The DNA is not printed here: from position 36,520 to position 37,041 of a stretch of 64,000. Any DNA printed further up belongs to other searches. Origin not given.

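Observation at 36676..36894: AlpA-like regulator ORF without a canonical start codon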

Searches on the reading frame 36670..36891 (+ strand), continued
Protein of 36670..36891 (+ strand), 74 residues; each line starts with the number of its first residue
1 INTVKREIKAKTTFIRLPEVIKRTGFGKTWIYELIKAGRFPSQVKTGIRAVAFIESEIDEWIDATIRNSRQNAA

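Call 41: search_solved_structures(query=window:36676-36891:+, max_evalue=1, show_alignments=2)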
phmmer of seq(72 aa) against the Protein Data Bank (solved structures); distinct sequences matched with E-value up to 1: 8.
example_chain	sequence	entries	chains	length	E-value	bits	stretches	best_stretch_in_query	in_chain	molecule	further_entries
8c3t_A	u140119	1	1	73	0.00077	23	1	12-67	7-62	AlpA family phage regulatory protein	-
1z4h_A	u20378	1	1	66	0.0029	21.2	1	11-41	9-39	Tor inhibition protein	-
2hjr_A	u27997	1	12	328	0.52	14.1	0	8-39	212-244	Malate dehydrogenase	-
8vvh_B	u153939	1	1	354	0.76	13.5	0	13-58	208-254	Glutamate receptor ionotropic, NMDA 2B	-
8vuv_B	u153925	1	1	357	0.77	13.5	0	13-58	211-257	Glutamate receptor ionotropic, NMDA 2B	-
5tpz_D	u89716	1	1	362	0.79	13.5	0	13-58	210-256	Glutamate receptor ionotropic, NMDA 2B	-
3jpw_A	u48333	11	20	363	0.79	13.5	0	13-58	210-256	Glutamate [NMDA] receptor subunit epsilon-2 | Glutamate receptor ionotropic, NMDA 2B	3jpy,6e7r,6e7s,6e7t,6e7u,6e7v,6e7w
3qel_B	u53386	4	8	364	0.79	13.5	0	13-58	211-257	Glutamate [NMDA] receptor subunit epsilon-2 | Glutamate receptor ionotropic, NMDA 2B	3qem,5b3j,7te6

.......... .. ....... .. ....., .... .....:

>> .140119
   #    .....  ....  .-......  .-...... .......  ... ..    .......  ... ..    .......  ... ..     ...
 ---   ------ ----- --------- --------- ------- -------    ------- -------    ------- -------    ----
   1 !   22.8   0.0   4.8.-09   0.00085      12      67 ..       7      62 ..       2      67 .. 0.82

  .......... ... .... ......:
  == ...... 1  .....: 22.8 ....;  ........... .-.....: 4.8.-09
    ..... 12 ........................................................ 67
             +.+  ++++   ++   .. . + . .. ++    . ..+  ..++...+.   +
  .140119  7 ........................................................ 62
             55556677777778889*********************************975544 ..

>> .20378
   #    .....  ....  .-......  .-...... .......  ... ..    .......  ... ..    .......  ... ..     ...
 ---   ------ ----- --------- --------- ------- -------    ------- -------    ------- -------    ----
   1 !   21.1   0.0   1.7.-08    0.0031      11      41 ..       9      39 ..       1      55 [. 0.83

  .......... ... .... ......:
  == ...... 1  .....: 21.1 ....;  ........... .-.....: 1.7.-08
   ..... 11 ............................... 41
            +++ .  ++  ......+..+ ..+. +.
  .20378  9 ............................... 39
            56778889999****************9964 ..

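Call 45: find_encoding_contigs(protein=P0008, flank=1500, max_places=3)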
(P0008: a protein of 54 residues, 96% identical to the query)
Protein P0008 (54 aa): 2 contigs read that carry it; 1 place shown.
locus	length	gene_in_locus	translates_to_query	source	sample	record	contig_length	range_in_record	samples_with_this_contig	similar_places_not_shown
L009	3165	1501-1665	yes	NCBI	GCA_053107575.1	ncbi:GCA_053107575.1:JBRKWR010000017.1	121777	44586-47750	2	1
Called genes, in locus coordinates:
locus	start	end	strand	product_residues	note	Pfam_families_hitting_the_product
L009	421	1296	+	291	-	PF19924:DUF6387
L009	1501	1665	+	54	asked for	PF05930:Phage_AlpA, PF12728:HTH_17 (weak)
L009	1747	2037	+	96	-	-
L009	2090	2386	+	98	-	-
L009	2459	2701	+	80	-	PF22470:Histone_HNS_N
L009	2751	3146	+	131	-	-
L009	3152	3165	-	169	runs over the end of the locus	-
